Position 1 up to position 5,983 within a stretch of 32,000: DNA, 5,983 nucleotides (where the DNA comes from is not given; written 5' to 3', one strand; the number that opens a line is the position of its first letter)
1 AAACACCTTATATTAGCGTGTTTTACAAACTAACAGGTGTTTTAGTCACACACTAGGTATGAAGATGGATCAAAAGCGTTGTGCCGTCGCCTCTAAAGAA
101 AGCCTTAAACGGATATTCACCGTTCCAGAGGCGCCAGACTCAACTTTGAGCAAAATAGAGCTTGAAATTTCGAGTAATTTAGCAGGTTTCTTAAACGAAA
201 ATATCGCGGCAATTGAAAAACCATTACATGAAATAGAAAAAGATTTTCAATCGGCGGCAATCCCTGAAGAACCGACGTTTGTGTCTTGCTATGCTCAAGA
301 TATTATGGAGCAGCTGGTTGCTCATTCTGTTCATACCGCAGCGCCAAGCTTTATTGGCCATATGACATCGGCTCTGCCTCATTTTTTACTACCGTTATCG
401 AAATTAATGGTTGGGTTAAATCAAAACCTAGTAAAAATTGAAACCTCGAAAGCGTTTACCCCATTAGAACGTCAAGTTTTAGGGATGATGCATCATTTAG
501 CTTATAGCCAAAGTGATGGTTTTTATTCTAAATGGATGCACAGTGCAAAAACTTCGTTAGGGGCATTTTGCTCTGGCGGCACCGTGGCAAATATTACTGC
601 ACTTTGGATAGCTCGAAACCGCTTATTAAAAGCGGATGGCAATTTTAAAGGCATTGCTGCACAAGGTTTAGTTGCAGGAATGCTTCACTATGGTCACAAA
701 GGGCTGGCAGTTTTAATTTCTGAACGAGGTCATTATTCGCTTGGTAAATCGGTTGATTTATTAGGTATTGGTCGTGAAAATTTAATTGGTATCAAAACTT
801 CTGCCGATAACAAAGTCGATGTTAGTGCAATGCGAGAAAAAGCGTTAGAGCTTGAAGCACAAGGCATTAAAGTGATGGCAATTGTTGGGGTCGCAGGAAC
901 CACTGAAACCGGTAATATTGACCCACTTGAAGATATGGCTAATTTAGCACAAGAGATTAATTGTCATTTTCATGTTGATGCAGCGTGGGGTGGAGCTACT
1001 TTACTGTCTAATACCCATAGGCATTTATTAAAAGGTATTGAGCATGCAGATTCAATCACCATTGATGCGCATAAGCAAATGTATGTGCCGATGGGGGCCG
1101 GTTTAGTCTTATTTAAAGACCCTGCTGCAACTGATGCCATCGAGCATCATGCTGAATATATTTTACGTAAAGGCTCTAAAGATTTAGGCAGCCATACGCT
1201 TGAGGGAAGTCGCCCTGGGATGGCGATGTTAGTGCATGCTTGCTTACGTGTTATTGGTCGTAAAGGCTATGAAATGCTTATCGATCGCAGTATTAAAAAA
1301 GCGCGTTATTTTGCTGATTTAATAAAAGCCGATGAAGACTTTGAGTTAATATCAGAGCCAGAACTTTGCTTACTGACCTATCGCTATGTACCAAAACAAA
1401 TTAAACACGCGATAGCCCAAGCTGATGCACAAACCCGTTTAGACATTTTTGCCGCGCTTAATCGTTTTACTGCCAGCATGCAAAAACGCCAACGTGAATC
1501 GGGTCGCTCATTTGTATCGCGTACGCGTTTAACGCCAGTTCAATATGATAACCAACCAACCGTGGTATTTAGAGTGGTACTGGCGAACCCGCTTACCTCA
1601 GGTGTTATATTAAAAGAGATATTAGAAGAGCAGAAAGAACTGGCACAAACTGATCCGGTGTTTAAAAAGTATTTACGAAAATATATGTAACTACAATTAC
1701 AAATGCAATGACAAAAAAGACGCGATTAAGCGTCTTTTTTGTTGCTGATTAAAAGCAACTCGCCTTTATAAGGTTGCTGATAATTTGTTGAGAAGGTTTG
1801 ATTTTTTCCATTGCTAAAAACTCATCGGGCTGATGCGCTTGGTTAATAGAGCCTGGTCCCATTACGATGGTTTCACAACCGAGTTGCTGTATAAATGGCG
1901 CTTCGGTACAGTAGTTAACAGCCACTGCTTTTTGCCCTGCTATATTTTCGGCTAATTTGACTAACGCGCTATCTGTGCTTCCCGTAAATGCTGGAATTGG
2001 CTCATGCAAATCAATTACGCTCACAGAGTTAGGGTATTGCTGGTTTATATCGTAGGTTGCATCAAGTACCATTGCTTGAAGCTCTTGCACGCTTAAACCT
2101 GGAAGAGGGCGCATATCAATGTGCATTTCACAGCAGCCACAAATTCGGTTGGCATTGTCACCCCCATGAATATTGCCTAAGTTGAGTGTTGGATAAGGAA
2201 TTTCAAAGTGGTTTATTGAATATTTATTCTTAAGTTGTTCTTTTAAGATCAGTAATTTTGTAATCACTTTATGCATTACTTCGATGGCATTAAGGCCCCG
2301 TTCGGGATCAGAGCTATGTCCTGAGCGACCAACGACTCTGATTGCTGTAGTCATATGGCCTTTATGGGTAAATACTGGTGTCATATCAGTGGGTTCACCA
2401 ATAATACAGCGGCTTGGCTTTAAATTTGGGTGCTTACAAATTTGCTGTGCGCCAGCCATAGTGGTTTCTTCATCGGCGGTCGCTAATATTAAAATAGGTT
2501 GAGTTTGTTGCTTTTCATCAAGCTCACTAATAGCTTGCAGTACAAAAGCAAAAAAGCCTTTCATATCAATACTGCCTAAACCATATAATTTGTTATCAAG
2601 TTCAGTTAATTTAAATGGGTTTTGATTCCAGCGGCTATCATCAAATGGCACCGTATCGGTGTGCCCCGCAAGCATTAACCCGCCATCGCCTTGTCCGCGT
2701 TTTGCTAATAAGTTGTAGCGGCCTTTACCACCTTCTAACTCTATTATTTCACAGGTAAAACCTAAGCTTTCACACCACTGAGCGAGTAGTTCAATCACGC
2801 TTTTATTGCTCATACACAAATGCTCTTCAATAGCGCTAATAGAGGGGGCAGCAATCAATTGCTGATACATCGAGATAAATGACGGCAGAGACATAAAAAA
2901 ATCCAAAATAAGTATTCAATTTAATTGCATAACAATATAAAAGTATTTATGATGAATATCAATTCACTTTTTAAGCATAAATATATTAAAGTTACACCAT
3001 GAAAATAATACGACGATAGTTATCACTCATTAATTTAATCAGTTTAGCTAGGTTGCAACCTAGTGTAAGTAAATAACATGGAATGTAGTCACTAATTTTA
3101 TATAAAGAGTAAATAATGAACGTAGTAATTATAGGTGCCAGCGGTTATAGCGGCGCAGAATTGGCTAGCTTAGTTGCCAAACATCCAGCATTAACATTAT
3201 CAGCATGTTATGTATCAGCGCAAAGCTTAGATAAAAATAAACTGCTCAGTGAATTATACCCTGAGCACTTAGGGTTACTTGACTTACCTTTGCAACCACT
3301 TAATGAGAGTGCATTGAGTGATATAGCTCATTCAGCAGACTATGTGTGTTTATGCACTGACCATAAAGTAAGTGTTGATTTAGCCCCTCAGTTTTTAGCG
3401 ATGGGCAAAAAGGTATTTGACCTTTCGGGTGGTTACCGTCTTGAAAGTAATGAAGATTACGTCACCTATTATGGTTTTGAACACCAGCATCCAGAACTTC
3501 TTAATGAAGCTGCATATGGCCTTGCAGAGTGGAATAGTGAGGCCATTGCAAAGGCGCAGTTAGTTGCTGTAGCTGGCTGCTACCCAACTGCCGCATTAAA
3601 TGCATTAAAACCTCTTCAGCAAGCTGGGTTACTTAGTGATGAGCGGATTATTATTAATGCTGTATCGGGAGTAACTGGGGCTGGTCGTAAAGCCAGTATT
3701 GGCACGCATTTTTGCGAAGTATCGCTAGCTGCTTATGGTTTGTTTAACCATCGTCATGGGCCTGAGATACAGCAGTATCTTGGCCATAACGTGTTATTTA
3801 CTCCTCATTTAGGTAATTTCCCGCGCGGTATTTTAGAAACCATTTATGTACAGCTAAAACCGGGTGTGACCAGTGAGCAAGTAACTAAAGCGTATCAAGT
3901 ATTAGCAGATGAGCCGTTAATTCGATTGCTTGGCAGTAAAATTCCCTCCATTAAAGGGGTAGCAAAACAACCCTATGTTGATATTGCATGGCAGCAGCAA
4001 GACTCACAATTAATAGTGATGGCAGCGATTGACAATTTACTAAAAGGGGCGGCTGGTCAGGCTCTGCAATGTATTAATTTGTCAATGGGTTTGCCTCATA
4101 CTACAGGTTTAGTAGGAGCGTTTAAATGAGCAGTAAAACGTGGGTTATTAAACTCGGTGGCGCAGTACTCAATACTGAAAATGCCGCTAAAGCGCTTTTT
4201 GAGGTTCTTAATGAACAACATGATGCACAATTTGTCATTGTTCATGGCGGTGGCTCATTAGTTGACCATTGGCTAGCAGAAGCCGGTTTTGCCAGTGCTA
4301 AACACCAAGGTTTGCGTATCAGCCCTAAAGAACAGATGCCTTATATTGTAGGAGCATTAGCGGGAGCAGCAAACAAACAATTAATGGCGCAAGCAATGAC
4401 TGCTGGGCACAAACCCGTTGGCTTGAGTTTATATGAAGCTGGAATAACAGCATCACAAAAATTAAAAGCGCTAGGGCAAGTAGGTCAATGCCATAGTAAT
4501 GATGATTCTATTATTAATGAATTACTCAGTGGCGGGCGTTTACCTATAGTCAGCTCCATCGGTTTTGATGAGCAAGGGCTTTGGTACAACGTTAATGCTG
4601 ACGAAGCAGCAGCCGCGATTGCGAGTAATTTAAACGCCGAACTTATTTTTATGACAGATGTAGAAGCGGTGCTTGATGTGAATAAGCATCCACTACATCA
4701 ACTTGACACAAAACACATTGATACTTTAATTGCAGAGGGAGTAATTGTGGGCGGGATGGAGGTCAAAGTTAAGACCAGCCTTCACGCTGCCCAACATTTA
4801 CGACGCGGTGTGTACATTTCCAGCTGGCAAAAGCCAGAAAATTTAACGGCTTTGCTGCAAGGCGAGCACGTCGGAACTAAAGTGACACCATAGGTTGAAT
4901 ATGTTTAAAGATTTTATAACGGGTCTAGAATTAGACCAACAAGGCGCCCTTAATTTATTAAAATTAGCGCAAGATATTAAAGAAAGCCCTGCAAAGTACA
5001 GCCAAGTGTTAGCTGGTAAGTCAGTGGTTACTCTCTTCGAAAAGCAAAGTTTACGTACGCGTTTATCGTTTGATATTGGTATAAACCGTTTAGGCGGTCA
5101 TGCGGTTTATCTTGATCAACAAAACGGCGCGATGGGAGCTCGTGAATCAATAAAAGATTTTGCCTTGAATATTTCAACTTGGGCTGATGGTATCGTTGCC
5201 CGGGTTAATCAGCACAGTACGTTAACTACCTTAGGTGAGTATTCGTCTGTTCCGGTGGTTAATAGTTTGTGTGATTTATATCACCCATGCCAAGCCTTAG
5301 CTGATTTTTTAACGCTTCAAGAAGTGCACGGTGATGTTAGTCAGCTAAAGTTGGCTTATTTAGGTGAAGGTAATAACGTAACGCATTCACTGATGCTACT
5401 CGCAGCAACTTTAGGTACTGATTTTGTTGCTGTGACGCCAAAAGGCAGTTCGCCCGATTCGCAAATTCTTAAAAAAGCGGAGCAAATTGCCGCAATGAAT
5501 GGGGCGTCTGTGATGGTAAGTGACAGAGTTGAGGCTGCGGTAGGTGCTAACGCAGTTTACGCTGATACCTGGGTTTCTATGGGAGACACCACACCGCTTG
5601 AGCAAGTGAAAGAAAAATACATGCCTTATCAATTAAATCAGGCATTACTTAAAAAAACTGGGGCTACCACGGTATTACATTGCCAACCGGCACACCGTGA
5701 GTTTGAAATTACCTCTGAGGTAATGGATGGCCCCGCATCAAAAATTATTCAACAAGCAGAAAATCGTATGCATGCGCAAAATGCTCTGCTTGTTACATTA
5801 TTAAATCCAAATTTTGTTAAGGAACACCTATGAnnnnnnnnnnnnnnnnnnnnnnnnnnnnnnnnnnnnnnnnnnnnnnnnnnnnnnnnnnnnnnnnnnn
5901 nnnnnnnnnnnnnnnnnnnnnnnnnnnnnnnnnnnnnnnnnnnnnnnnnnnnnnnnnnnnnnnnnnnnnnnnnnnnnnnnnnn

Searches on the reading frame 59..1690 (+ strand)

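Call 87: search_protein_families(library=pfam, proteins=[window:59-1690:+], max_evalue=0.00001)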
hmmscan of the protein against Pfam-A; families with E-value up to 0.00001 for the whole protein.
window:59-1690:+ (543 aa): 2 families
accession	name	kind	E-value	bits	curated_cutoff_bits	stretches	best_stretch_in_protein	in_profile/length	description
PF00282.25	Pyridoxal_deC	-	1.1e-49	169.7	27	1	64-443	8-374/375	Pyridoxal-dependent decarboxylase conserved domain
PF01212.27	Beta_elim_lyase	-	2.1e-07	31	27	1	205-419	62-227/288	Beta-eliminating lyase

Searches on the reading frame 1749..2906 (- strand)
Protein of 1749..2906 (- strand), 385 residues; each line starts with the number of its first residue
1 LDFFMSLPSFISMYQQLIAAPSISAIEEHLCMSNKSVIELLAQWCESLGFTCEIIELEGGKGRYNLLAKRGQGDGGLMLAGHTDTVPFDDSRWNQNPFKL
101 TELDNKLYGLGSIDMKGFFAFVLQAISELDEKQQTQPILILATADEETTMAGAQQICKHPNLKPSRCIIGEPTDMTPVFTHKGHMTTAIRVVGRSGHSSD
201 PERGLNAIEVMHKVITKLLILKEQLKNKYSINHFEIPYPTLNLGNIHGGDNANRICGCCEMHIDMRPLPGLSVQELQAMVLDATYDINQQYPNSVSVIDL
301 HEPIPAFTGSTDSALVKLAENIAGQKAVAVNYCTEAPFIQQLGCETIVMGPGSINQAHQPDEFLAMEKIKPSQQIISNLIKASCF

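Call 66: search_protein_families(library=pfam, proteins=[window:1749-2906:-], max_evalue=0.00001)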
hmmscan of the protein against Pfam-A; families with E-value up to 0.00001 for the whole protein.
window:1749-2906:- (385 aa): 3 families
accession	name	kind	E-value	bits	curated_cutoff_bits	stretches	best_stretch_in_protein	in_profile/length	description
PF01546.33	Peptidase_M20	-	1.6e-31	110.3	24.6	1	78-381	1-205/206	Peptidase family M20/M25/M40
PF07687.19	M20_dimer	-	2.6e-23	82.5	21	1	180-283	2-98/107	Peptidase dimerisation domain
PF04389.22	Peptidase_M28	-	8.8e-06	26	21.3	0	69-169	5-90/193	Peptidase family M28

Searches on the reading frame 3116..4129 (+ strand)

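Call 66: search_protein_families(library=pfam, proteins=[window:3116-4129:+], max_evalue=0.00001)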
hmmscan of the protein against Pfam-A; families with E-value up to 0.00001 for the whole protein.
window:3116-4129:+ (337 aa): 3 families
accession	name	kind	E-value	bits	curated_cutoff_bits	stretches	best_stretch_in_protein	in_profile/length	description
PF22698.1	Semialdhyde_dhC_1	-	7.6e-48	162.9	27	1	155-307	1-165/165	Semialdehyde dehydrogenase, dimerisation domain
PF01118.30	Semialdhyde_dh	-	1.6e-23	83.9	26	1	2-147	1-121/121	Semialdehyde dehydrogenase, NAD binding domain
PF02774.23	Semialdhyde_dhC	-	1.7e-12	48.3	26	1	164-310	1-184/184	Semialdehyde dehydrogenase, dimerisation domain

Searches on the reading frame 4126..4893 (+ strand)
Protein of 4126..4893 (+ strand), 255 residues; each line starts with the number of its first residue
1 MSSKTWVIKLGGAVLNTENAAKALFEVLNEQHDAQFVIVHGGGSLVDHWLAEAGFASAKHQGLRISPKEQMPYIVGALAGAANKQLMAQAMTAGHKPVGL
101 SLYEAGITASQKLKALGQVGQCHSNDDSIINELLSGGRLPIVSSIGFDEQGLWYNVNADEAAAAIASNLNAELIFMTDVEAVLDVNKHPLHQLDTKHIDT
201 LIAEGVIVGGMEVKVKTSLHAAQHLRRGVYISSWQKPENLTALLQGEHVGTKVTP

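Call 66: search_protein_families(library=pfam, proteins=[window:4126-4893:+], max_evalue=0.00001)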
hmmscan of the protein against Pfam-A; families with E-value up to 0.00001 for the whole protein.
window:4126-4893:+ (255 aa): 1 family
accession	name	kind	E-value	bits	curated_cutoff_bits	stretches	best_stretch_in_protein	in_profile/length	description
PF00696.33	AA_kinase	-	1.1e-35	123.9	24.9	1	4-231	1-232/234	Amino acid kinase family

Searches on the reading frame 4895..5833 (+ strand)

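Call 66: search_protein_families(library=pfam, proteins=[window:4895-5833:+], max_evalue=0.00001)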
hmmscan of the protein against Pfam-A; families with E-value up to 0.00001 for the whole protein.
window:4895-5833:+ (312 aa): 2 families
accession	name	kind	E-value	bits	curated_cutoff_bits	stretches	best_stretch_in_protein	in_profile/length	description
PF00185.30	OTCace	-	6.8e-48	163.1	29.4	1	150-301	2-156/157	Aspartate/ornithine carbamoyltransferase, Asp/Orn binding domain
PF02729.26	OTCace_N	-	1.2e-41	142.6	29.9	1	5-143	1-148/148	Aspartate/ornithine carbamoyltransferase, carbamoyl-P binding domain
